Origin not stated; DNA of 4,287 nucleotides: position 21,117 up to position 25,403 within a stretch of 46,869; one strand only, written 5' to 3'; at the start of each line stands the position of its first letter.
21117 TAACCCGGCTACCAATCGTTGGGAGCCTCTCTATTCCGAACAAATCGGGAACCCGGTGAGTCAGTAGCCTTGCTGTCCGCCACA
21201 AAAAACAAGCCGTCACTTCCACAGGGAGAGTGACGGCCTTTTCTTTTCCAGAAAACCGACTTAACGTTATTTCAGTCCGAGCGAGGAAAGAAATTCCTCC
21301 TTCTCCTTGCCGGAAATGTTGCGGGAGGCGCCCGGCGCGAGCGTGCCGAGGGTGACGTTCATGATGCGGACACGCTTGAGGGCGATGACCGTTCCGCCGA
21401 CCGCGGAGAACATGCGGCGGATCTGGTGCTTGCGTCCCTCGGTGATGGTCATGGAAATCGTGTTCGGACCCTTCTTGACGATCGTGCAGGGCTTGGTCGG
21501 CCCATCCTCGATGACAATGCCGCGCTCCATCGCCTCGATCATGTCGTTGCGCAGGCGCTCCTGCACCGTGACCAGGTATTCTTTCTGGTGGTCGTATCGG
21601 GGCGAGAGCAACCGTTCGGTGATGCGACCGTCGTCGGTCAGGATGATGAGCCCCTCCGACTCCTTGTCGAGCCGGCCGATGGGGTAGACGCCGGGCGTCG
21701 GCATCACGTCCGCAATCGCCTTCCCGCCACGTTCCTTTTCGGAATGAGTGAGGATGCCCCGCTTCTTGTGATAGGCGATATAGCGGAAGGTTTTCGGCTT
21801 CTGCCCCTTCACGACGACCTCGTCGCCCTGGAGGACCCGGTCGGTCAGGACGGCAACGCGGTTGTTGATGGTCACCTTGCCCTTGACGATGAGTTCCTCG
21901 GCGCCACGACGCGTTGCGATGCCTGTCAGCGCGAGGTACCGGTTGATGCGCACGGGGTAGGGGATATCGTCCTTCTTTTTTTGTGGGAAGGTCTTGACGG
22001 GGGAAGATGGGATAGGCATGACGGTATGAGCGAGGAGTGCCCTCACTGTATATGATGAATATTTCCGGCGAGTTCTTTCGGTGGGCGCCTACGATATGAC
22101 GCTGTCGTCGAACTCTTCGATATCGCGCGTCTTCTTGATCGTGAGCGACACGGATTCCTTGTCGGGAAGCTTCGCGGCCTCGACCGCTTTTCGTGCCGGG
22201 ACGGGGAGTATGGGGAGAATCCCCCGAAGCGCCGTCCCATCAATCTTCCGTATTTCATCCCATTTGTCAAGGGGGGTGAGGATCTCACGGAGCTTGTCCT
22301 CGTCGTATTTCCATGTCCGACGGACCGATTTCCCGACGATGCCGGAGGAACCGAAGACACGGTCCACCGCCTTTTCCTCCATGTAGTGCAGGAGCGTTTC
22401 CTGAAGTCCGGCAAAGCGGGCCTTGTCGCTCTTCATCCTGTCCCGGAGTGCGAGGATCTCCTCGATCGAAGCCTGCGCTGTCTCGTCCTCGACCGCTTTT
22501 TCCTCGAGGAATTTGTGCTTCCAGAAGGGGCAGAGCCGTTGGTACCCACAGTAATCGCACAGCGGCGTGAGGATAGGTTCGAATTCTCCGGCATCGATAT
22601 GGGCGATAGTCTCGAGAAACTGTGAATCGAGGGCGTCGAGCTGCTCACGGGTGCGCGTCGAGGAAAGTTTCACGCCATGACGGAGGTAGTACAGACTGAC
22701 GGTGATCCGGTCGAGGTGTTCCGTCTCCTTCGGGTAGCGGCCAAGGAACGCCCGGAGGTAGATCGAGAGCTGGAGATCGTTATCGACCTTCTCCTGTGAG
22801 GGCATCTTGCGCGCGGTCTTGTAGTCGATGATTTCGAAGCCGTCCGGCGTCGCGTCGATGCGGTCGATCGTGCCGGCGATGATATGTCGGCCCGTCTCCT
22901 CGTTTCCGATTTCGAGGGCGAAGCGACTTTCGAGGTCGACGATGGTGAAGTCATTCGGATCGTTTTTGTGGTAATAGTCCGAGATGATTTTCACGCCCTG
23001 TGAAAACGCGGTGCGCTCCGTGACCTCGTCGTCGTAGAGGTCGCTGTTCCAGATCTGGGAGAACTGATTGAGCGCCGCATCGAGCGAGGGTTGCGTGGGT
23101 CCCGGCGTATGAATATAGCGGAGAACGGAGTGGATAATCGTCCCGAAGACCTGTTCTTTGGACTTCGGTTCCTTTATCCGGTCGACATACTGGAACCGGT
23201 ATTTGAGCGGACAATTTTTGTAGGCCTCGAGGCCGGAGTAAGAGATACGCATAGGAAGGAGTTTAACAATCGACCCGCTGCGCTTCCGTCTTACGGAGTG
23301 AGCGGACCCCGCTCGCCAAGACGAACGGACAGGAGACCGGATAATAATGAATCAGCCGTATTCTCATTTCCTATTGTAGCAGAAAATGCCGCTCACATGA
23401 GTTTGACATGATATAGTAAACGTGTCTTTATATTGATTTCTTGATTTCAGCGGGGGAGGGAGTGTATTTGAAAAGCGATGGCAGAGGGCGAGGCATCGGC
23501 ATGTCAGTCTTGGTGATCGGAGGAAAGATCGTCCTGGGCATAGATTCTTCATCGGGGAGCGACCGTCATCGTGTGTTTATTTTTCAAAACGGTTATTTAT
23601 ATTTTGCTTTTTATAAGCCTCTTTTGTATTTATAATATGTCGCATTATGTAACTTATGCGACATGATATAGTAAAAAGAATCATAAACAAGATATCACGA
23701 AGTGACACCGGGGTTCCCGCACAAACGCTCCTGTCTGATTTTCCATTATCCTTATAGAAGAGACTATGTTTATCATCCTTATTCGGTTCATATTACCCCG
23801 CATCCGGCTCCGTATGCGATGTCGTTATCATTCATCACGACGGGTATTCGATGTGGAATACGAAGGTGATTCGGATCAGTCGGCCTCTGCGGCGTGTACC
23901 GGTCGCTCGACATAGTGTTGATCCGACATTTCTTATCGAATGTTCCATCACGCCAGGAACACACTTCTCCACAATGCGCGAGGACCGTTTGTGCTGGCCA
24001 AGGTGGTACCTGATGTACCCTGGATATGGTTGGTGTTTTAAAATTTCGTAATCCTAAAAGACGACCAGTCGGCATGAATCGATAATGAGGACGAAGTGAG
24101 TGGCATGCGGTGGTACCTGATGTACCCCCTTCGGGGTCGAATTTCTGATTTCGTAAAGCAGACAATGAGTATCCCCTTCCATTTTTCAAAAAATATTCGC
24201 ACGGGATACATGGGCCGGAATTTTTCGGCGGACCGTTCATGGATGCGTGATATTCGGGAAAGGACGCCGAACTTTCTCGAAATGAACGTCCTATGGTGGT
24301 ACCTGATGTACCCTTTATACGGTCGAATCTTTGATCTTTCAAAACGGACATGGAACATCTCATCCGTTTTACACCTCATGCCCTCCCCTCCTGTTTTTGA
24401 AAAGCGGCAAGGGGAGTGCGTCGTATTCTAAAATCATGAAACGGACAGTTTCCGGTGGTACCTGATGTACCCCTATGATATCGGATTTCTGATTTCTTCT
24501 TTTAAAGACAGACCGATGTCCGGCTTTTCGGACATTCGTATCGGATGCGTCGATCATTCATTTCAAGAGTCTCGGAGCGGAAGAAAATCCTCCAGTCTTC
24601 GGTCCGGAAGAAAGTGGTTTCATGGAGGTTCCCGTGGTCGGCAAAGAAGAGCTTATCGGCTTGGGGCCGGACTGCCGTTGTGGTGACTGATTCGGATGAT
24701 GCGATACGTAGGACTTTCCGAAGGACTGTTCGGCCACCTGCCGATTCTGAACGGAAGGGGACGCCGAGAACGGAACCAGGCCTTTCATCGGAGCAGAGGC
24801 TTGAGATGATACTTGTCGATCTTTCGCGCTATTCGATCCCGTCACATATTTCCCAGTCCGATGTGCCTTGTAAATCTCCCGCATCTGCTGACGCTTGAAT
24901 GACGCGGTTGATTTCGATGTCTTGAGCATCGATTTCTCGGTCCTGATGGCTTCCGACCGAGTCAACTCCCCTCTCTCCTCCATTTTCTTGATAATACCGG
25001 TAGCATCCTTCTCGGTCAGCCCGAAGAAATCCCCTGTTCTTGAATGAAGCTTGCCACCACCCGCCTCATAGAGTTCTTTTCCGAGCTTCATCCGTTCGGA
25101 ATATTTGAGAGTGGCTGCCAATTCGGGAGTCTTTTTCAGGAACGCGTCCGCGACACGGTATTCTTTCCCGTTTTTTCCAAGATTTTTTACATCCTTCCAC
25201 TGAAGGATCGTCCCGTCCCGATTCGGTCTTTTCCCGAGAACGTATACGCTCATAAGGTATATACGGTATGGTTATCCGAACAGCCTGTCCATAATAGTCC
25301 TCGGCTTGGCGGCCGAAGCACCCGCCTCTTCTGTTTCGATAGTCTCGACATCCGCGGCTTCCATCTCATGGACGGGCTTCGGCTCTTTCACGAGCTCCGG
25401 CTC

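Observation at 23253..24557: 1.3 kb gene-free region with four diverged tandem units that each preserve an invariant 19-mer, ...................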

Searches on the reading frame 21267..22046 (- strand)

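Call 10: search_protein_families(library=pfam, proteins=[window:21267-22046:-], max_evalue=0.01)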
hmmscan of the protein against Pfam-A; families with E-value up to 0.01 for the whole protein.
window:21267-22046:- (259 aa): 2 families
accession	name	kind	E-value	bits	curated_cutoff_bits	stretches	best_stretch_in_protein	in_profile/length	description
PF00849.27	PseudoU_synth_2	-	4.6e-19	69.6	26.8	1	89-215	2-152/152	RNA pseudouridylate synthase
PF01479.30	S4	-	2.5e-06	27.5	22.8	1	32-77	1-48/48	S4 domain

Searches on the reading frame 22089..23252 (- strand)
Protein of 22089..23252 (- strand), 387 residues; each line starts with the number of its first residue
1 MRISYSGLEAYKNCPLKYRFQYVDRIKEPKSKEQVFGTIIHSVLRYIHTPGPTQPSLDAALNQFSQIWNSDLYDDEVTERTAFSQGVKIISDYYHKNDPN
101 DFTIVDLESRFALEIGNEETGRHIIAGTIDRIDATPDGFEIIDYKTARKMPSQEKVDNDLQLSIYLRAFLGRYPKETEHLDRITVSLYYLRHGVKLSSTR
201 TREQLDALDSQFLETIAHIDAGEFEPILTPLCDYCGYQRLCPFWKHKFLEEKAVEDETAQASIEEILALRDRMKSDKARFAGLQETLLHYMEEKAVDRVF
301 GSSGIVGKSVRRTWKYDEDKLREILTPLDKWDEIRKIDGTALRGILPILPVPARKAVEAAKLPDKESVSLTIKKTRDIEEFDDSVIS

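Call 10: search_protein_families(library=pfam, proteins=[window:22089-23252:-], max_evalue=0.01)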
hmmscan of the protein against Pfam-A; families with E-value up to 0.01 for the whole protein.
window:22089-23252:- (387 aa): 2 families
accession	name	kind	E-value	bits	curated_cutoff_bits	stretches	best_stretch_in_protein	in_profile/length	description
PF12705.13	PDDEXK_1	-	1.5e-38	133.6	22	1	2-242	1-247/247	PD-(D/E)XK nuclease superfamily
PF10926.14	DUF2800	-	1.7e-08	34.5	21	1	3-275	4-270/368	Protein of unknown function (DUF2800)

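Call 14: find_encoding_contigs(protein=window:22089-23252:-, flank=6000, max_places=10)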
Protein window:22089-23252:- (387 aa): 2 contigs read that carry it; 1 place shown.
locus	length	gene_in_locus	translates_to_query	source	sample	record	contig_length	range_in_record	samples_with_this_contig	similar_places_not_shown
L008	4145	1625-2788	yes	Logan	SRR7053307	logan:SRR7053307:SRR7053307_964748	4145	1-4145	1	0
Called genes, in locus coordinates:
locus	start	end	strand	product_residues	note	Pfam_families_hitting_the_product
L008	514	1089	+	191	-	-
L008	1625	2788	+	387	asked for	PF10926:DUF2800 (weak), PF12705:PDDEXK_1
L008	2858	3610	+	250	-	PF01479:S4 (weak), PF00849:PseudoU_synth_2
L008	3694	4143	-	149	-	?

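Call 16: find_homologous_proteins(query=window:22089-23252:-, max_evalue=1e-30)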
Query window:22089-23252:- (387 aa): 1447 proteins with E <= 1e-30 among 8000 candidates; the best 120 are listed.
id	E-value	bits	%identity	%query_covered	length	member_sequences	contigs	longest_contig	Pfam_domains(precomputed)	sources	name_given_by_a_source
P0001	6.0e-234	794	90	100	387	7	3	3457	PF12705.14,PF10926.15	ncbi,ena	-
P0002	7.3e-230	781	88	100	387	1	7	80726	PF12705.14,PF10926.15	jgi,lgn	-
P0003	2.8e-229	779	87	100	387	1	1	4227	PF12705.14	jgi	-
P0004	1.1e-222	757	84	100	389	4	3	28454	PF12705.14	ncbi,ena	-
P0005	4.4e-222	755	85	100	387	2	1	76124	PF12705.14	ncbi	-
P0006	6.1e-217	738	83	100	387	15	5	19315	PF12705.14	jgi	jgi:putative RecB family exonuclease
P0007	6.5e-207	705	79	100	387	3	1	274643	PF12705.14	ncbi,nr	ncbi:MAG: PD-(D/E)XK nuclease family protein [Candidatus Moranbacteria bacterium]|nr:PD-(D/E)XK nucl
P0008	5.4e-198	676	77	100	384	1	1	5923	PF12705.14,PF10926.15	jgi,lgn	-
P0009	3.6e-185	634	70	100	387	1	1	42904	PF12705.14,PF10926.15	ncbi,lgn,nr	ncbi:MAG: PD-(D/E)XK nuclease family protein [Candidatus Moranbacteria bacterium]|nr:PD-(D/E)XK nucl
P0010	3.1e-179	614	69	100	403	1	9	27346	PF12705.14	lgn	-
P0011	3.0e-177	608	69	100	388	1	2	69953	PF12705.14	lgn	-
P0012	7.1e-176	603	67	100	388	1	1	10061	PF12705.14,PF10926.15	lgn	-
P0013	7.3e-173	593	69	100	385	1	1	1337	PF12705.14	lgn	-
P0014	3.7e-172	591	66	99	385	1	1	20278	PF12705.14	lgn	-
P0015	2.5e-171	588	67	100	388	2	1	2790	PF12705.14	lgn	-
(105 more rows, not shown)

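Call 20: find_encoding_contigs(protein=P0002, flank=5000, max_places=4)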
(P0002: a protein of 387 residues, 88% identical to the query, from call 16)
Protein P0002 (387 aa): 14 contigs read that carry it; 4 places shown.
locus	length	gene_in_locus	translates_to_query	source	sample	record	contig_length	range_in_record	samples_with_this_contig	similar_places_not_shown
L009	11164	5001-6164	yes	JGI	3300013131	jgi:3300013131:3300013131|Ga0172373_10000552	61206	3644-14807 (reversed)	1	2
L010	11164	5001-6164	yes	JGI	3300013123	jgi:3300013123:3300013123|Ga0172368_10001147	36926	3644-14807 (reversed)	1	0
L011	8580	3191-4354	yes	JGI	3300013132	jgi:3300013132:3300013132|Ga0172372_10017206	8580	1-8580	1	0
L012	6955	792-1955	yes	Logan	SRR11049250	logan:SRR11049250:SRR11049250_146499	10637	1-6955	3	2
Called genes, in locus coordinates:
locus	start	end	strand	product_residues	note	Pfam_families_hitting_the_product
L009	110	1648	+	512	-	PF00749:tRNA-synt_1c, PF19269:Anticodon_2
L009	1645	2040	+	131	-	-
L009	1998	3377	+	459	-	PF01551:Peptidase_M23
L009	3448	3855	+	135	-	-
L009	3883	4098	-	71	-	-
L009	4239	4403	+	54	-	-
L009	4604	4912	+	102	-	-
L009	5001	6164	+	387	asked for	PF10926:DUF2800 (weak), PF12705:PDDEXK_1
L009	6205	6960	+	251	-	PF01479:S4 (weak), PF00849:PseudoU_synth_2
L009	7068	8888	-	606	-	-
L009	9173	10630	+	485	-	PF03193:RsgA_GTPase (faint), PF00005:ABC_tran, PF02463:SMC_N (faint), PF13191:AAA_16 (faint), PF13401:AAA_22 (faint), PF13476:AAA_23 (faint), PF13555:AAA_29 (faint), PF00005:ABC_tran, +1 more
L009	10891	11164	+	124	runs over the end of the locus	PF02583:Trns_repr_metal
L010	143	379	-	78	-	-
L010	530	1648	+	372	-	PF00749:tRNA-synt_1c, PF19269:Anticodon_2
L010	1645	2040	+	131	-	-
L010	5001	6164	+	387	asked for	PF10926:DUF2800 (weak), PF12705:PDDEXK_1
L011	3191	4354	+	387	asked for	PF10926:DUF2800 (weak), PF12705:PDDEXK_1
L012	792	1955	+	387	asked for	PF10926:DUF2800 (weak), PF12705:PDDEXK_1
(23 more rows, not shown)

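Call 21: find_encoding_contigs(protein=P0005, flank=5000, max_places=3)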
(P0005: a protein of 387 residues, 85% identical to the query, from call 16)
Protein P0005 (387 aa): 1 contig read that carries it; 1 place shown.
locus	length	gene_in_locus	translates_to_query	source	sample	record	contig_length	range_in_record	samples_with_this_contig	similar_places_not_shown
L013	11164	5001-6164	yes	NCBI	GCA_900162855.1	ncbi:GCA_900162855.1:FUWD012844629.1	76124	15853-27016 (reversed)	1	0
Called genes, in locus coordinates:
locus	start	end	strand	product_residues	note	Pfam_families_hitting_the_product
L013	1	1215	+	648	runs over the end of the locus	-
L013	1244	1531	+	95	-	-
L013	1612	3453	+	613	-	PF01411:tRNA-synt_2c, PF07973:tRNA_SAD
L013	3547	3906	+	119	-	PF00829:Ribosomal_L21p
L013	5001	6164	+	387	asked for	PF12705:PDDEXK_1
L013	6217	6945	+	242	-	PF01479:S4 (weak), PF00849:PseudoU_synth_2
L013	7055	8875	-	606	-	-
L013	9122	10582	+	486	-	PF03193:RsgA_GTPase (faint), PF00005:ABC_tran, PF02463:SMC_N (faint), PF13401:AAA_22 (faint), PF13476:AAA_23 (faint), PF13555:AAA_29 (faint), PF12848:ABC_tran_Xtn (weak), PF00005:ABC_tran, +1 more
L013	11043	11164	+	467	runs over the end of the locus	PF01406:tRNA-synt_1e, PF01921:tRNA-synt_1f (faint), PF00133:tRNA-synt_1 (faint), PF09334:tRNA-synt_1g (faint), PF23493:CysS_C (faint), PF09190:DALR_2 (weak)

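Call 22: find_encoding_contigs(protein=P0007, flank=5000, max_places=3)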
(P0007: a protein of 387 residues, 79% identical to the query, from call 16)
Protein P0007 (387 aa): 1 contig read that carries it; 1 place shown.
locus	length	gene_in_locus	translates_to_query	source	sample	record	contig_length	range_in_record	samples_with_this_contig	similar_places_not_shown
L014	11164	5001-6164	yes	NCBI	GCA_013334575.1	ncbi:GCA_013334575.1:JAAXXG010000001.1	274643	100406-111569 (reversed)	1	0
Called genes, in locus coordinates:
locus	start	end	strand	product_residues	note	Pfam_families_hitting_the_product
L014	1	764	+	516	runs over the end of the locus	PF00749:tRNA-synt_1c, PF19269:Anticodon_2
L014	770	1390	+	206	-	PF12917:YfbR-like, PF13023:HD_3, PF01966:HD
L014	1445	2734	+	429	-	PF01551:Peptidase_M23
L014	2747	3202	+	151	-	-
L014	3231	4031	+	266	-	-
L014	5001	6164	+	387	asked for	PF12705:PDDEXK_1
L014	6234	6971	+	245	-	PF01479:S4, PF00849:PseudoU_synth_2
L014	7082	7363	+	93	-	PF02583:Trns_repr_metal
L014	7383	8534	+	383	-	PF00364:Biotin_lipoyl (faint), PF25917:BSH_RND, PF25919:BSH_CusB (weak), PF25973:BSH_CzcB, PF25967:RND-MFP_C (weak), PF25975:CzcB_C (weak), PF25989:YknX_C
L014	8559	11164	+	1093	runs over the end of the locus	PF00873:ACR_tran, PF03176:MMPL (faint)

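Call 26: find_related_loci(query=window:22089-23252:-, collection=metagenome_contigs, flank=10000)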
Query window:22089-23252:- (387 aa) in metagenome_contigs; peptide patterns used: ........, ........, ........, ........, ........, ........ (x = any residue, [..] = any of these).
197 stretches matched a pattern; 67 encode a relative of the query (tblastn E <= 1e-3); 67 distinct loci.
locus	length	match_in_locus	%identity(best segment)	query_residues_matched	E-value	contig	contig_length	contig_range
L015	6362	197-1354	96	1-386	0e+0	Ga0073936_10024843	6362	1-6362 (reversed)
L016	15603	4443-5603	90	1-387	0e+0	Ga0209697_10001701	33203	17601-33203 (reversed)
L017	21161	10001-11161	88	1-387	0e+0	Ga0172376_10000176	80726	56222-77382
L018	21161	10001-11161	85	1-387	0e+0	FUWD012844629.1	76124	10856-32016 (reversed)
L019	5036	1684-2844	85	1-387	0e+0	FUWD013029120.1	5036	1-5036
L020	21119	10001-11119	59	1-374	3e-156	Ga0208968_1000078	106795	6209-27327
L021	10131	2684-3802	59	1-374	7e-156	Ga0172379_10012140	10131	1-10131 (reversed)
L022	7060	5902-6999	59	1-367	2e-155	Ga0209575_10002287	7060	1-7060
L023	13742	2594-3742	57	1-374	1e-154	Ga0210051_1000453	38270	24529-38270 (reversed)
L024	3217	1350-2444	61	1-366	3e-161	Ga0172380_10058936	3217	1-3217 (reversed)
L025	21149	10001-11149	58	1-374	7e-154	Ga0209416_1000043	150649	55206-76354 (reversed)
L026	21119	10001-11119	57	1-374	7e-152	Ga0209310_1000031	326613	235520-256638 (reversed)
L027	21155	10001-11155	55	1-374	2e-150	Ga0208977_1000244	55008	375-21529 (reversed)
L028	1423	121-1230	57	1-371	5e-164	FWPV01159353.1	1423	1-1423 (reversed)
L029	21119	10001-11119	56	1-374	3e-149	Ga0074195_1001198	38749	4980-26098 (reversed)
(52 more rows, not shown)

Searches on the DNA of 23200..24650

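Call 11: search_rna_families(source=window, start=23200, end=24650, threshold=evalue, max_evalue=10, show_alignments=3)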
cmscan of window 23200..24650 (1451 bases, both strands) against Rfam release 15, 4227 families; matches with E-value up to 10: 2.
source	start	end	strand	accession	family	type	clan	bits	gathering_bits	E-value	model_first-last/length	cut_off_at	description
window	23289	23328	+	RF01079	RF_site3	Cis-reg; frameshift_element;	-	19.8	50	1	1-39/39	no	Putative RNA-dependent RNA polymerase ribosomal frameshift site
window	23526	23557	-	RF01300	snoU49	Gene; snRNA; snoRNA; CD-box;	CL00062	16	35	6.1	1-65/65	no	Small nucleolar RNA U49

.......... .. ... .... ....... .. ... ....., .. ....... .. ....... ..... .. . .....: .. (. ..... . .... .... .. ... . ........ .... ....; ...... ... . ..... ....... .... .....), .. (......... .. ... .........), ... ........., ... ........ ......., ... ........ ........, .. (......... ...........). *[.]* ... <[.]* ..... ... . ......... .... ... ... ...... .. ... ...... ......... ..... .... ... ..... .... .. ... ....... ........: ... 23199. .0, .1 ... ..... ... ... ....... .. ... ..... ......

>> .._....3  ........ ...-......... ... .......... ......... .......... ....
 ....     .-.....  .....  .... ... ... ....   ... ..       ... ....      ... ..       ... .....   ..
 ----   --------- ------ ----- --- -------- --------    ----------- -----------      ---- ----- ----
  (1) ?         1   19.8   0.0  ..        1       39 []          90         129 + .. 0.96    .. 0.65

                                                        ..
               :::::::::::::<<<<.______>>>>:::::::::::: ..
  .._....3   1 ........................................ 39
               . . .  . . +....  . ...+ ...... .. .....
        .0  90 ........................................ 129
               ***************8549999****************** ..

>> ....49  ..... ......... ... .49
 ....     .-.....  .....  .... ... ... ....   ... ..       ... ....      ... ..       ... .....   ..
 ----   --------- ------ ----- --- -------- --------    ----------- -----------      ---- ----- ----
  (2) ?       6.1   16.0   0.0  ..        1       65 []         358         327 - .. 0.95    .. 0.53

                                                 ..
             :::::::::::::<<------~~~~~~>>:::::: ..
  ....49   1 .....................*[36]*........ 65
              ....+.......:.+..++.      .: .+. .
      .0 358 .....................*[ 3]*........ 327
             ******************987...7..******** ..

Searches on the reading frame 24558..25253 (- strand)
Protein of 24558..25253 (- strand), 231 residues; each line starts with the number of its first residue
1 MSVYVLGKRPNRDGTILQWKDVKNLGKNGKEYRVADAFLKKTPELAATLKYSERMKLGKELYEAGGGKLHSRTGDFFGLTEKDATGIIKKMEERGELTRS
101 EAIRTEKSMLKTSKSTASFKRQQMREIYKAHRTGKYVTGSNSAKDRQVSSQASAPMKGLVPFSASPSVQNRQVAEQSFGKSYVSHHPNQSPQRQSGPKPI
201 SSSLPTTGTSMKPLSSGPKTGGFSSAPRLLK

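Call 10: search_protein_families(library=pfam, proteins=[window:24558-25253:-], max_evalue=0.01)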
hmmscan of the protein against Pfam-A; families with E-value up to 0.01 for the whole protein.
window:24558-25253:- (231 aa): 0 families

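Call 15: find_encoding_contigs(protein=window:24558-25253:-, flank=6000, max_places=10)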
Protein window:24558-25253:- (231 aa): no gene with exactly this product is on record in the collection.

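Call 39: search_protein_families(library=ncbifam, proteins=[window:24558-25253:-], max_evalue=1)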
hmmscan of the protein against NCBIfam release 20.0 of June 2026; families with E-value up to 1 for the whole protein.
window:24558-25253:- (231 aa): 0 families

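Call 40: search_solved_structures(query=window:24558-25253:-, max_evalue=10)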
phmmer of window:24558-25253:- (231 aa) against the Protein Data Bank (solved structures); distinct sequences matched with E-value up to 10: 2.
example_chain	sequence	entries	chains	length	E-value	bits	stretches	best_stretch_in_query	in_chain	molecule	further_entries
4tnc_A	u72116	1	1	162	0.41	14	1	23-103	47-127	TROPONIN C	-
5tnc_A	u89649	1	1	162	0.82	13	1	23-103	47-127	TROPONIN-C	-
